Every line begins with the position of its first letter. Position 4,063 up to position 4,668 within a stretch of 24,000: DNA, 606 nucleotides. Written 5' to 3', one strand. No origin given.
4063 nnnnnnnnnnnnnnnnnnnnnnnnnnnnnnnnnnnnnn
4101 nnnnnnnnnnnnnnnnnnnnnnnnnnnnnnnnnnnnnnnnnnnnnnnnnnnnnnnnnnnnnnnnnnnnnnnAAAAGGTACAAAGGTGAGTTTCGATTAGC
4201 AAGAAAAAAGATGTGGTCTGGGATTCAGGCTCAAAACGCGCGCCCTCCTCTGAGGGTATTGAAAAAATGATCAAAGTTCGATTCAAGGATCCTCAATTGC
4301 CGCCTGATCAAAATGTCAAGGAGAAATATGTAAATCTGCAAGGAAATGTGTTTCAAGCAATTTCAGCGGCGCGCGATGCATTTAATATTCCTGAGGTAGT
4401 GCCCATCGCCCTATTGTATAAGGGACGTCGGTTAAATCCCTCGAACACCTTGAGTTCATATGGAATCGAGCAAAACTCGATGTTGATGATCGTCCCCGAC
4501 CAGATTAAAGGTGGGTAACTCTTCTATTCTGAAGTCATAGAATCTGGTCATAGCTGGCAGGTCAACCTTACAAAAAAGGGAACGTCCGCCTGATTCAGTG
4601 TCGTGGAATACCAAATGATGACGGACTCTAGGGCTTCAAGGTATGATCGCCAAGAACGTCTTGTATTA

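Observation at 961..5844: Complete ubiquitin-type conjugation/deconjugation toolkit arranged as two divergent operons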

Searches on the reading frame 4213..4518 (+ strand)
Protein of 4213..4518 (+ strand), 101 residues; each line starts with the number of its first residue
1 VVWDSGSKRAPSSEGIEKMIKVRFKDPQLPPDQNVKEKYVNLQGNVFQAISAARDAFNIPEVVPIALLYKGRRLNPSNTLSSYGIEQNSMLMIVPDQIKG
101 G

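Call 4: search_protein_families(library=pfam, proteins=[window:4213-4518:+], max_evalue=0.1)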
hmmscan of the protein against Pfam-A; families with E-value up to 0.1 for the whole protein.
window:4213-4518:+ (101 aa): 3 families
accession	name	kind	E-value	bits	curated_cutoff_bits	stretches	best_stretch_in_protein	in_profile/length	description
PF11976.14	Rad60-SLD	-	4.3e-07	30.1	23.8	1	50-93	27-70/72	Ubiquitin-2 like Rad60 SUMO-like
PF00240.29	ubiquitin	-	4.4e-06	26.8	25.4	1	66-94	40-68/72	Ubiquitin family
PF18037.7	Ubiquitin_5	-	0.016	16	23.2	1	45-94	43-91/98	Ubiquitin-like domain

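Call 9: search_protein_families(library=padloc, proteins=[window:4213-4518:+], max_evalue=0.01)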
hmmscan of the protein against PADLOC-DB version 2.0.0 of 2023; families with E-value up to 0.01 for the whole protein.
window:4213-4518:+ (101 aa): 0 families

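Call 10: search_protein_families(library=ncbifam, proteins=[window:4213-4518:+], max_evalue=0.01)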
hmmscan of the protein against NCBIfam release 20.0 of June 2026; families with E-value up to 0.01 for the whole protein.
window:4213-4518:+ (101 aa): 0 families

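Call 37: search_solved_structures(query=window:4213-4518:+, max_evalue=1, show_alignments=2)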
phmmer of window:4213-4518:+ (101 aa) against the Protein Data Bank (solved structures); distinct sequences matched with E-value up to 1: 219 (the best 60 are shown).
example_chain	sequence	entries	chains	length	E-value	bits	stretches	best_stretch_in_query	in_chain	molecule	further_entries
8q7r_U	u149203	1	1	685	1.4e-23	86.1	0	65-95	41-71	Ubiquitin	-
8pql_U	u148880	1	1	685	7.3e-23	83.9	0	65-95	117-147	Ubiquitin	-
8pql_E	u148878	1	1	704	1e-22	83.4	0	65-95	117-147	Polyubiquitin-C,Nucleotide exchange factor SIL1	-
5b83_A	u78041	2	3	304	5.5e-10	42.6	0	65-95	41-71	tetra ubiquitin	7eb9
7yui_A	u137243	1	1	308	6.3e-10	42.4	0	65-95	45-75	Polyubiquitin-C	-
5h07_A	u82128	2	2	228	1.9e-07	34.5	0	65-95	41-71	Polyubiquitin-C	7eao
5vix_A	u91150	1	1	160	0.00014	25.4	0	54-95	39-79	Polyubiquitin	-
2w9n_A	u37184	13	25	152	0.00014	25.3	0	65-95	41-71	UBIQUITIN | Polyubiquitin-C | Polyubiquitin-B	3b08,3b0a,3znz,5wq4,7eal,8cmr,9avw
2zvn_A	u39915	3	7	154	0.00015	25.2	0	65-95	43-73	UBC protein | Ubiquitin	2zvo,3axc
7tv4_C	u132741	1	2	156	0.00015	25.2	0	65-95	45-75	Polyubiquitin-C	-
4ksl_D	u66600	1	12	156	0.00016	25.2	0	65-95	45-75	Polyubiquitin-C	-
6n5m_A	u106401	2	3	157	0.00016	25.1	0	65-95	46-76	Polyubiquitin-C | Ubiquitin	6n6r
4zqs_A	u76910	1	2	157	0.00016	25.1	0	65-95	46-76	ubiquitin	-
6kbe_G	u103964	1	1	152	0.00021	24.7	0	65-95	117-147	Polyubiquitin-C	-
2y5b_B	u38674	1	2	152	0.00022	24.7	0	65-95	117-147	UBIQUITIN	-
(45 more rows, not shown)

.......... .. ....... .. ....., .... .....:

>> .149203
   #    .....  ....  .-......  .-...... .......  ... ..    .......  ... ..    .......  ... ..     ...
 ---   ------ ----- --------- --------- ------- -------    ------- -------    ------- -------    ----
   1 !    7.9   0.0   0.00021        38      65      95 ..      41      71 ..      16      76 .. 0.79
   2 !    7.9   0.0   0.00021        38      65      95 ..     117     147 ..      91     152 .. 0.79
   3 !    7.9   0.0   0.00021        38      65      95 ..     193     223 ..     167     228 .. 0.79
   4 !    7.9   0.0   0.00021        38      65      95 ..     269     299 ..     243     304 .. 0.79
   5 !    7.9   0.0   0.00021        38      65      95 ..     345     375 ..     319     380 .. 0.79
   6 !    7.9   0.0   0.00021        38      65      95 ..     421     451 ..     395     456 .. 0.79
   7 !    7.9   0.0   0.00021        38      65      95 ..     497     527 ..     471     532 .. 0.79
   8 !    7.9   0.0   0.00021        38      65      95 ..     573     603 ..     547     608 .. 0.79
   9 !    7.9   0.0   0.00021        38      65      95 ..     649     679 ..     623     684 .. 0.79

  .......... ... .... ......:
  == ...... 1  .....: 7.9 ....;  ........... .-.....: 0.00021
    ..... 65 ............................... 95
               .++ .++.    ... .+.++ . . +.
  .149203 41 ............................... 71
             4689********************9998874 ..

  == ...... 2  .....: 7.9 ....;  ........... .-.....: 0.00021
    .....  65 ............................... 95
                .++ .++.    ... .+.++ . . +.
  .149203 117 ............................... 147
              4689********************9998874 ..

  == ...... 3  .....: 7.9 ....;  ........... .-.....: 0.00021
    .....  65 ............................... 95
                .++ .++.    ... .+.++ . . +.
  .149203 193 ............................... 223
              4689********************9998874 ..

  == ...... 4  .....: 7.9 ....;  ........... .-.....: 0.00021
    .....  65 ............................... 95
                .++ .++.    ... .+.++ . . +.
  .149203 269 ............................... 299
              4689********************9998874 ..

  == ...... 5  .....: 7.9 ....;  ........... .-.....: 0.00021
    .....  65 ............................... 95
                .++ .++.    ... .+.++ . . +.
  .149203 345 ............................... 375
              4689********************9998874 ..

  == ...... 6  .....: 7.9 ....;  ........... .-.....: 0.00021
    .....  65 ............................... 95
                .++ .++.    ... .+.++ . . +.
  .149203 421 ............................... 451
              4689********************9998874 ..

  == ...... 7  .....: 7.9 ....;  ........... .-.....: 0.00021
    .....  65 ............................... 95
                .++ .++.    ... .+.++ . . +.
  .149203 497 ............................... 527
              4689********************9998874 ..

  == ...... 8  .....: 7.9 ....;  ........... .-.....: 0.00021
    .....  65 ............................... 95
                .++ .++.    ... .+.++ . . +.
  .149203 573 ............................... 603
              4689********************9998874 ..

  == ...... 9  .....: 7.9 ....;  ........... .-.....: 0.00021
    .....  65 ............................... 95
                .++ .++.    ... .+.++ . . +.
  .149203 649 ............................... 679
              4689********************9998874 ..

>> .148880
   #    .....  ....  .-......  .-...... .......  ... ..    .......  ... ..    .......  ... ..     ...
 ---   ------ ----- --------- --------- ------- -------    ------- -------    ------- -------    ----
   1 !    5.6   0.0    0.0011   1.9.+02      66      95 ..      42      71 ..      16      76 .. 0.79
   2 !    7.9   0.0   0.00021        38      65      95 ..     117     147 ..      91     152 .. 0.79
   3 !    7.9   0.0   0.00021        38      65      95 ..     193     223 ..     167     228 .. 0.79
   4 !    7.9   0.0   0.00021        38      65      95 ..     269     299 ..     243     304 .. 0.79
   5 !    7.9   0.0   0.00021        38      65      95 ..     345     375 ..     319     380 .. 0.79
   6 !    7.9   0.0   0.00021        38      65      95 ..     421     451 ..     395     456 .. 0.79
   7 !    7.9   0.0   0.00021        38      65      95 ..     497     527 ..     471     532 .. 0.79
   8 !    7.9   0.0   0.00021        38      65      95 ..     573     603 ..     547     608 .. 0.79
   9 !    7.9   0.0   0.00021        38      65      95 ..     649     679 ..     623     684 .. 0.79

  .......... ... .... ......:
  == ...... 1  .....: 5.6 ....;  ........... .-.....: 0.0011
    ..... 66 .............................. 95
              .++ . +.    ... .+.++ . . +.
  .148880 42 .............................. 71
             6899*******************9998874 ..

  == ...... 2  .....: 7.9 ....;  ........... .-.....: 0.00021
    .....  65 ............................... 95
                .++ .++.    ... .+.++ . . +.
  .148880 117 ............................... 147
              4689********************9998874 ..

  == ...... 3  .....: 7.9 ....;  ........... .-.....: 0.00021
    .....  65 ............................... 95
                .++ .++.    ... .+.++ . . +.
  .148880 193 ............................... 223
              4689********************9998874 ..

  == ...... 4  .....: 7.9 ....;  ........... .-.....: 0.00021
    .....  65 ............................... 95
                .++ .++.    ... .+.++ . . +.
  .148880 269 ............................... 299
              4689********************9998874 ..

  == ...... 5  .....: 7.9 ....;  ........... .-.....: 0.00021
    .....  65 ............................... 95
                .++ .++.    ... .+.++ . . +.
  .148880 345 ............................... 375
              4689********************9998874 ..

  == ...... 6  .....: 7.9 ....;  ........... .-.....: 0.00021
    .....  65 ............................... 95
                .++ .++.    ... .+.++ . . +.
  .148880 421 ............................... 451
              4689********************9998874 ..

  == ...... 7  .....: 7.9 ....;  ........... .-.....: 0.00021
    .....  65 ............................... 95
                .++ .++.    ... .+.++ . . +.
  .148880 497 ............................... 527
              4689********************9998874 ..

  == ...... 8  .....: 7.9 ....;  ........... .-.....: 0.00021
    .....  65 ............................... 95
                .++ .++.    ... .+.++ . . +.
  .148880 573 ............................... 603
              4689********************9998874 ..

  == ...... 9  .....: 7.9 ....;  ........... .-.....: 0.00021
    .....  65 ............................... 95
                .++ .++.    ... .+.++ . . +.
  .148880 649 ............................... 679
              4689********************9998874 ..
